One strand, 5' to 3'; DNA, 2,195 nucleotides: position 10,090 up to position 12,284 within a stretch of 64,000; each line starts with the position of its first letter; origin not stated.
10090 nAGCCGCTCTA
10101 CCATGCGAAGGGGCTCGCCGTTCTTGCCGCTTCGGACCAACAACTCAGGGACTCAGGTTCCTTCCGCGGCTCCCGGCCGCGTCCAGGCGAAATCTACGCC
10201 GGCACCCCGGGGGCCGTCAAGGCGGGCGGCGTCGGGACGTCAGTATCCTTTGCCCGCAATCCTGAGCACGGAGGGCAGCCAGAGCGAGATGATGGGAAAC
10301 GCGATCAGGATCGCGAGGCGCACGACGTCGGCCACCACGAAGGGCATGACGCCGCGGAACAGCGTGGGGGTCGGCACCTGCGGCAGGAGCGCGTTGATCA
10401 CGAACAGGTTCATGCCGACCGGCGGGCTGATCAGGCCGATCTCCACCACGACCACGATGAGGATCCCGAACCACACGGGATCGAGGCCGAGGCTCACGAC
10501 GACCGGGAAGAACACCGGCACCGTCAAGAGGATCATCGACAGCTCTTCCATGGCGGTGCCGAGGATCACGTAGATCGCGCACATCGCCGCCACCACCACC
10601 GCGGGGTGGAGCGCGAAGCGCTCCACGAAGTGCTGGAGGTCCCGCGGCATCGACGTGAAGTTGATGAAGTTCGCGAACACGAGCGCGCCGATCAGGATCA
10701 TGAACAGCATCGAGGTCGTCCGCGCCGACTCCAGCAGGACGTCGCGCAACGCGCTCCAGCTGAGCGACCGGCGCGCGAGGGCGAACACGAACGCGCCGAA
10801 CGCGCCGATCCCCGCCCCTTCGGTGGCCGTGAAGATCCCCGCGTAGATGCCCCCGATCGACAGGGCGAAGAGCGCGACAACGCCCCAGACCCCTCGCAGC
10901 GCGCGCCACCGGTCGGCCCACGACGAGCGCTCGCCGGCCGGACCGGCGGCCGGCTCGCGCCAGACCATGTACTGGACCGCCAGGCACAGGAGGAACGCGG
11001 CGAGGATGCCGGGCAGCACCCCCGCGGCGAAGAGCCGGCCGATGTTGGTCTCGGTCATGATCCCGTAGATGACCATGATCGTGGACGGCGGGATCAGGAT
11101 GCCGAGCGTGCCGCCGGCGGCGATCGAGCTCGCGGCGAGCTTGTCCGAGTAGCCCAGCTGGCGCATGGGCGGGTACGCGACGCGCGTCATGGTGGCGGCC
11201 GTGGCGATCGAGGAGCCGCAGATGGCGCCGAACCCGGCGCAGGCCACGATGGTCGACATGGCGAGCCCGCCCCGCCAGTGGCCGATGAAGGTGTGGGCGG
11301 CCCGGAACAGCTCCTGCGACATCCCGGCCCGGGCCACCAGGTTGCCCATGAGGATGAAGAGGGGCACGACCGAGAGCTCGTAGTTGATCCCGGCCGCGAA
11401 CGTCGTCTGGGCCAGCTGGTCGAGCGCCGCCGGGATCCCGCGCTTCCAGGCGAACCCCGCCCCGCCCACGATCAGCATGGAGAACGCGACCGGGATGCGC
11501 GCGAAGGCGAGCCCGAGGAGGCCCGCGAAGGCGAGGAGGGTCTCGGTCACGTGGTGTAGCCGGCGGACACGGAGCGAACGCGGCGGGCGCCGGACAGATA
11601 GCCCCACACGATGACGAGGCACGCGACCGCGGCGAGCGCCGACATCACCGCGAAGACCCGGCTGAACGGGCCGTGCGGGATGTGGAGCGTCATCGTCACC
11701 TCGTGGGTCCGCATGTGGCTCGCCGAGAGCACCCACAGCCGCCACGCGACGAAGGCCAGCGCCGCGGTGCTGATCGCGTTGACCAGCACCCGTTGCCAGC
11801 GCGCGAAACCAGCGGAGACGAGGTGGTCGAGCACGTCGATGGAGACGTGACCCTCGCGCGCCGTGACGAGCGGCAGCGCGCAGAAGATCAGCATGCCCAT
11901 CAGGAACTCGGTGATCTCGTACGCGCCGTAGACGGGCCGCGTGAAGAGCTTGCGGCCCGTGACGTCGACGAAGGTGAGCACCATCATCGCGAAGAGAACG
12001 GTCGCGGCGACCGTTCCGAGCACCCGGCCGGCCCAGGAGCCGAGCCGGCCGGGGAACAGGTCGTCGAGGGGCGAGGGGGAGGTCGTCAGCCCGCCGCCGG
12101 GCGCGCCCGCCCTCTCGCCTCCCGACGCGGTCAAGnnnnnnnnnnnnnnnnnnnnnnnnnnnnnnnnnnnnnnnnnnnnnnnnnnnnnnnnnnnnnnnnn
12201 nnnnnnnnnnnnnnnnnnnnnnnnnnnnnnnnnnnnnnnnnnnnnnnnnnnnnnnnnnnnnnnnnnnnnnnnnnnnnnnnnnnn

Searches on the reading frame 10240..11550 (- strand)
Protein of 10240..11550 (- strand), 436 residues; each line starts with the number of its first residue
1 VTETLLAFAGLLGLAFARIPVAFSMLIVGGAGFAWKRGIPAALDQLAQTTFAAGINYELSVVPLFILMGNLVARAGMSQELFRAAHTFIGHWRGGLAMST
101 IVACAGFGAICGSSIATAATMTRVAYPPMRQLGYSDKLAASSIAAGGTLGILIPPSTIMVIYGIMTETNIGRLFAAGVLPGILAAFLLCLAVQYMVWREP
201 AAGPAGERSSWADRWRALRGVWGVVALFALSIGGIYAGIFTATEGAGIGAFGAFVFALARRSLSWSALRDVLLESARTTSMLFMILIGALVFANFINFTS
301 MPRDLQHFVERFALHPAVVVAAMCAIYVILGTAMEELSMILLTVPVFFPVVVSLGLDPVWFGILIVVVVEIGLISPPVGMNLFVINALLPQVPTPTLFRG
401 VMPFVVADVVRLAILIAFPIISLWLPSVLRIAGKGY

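Call 77: search_protein_families(library=pfam, proteins=[window:10240-11550:-], max_evalue=0.001)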
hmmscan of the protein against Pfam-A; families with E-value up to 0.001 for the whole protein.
window:10240-11550:- (436 aa): 2 families
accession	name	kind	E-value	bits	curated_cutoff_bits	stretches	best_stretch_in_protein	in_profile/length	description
PF06808.19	DctM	-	1.6e-91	307.6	23.8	1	9-419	2-411/413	Tripartite ATP-independent periplasmic transporter, DctM component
PF03553.21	Na_H_antiporter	-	0.0003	20.6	23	0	221-358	97-240/303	Na+/H+ antiporter family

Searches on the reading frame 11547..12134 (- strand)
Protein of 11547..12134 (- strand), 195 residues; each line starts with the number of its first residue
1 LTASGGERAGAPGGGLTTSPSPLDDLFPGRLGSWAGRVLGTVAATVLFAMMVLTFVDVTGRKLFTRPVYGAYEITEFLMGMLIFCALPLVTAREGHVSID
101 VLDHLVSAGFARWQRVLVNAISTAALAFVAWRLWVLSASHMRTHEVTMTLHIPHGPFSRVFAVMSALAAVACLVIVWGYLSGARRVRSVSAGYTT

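Call 77: search_protein_families(library=pfam, proteins=[window:11547-12134:-], max_evalue=0.001)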
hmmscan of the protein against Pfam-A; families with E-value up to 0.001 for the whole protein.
window:11547-12134:- (195 aa): 1 family
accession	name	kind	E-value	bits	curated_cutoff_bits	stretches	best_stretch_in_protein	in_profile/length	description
PF04290.18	DctQ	-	9.6e-24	84.2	28.3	1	50-177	1-127/132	Tripartite ATP-independent periplasmic transporters, DctQ component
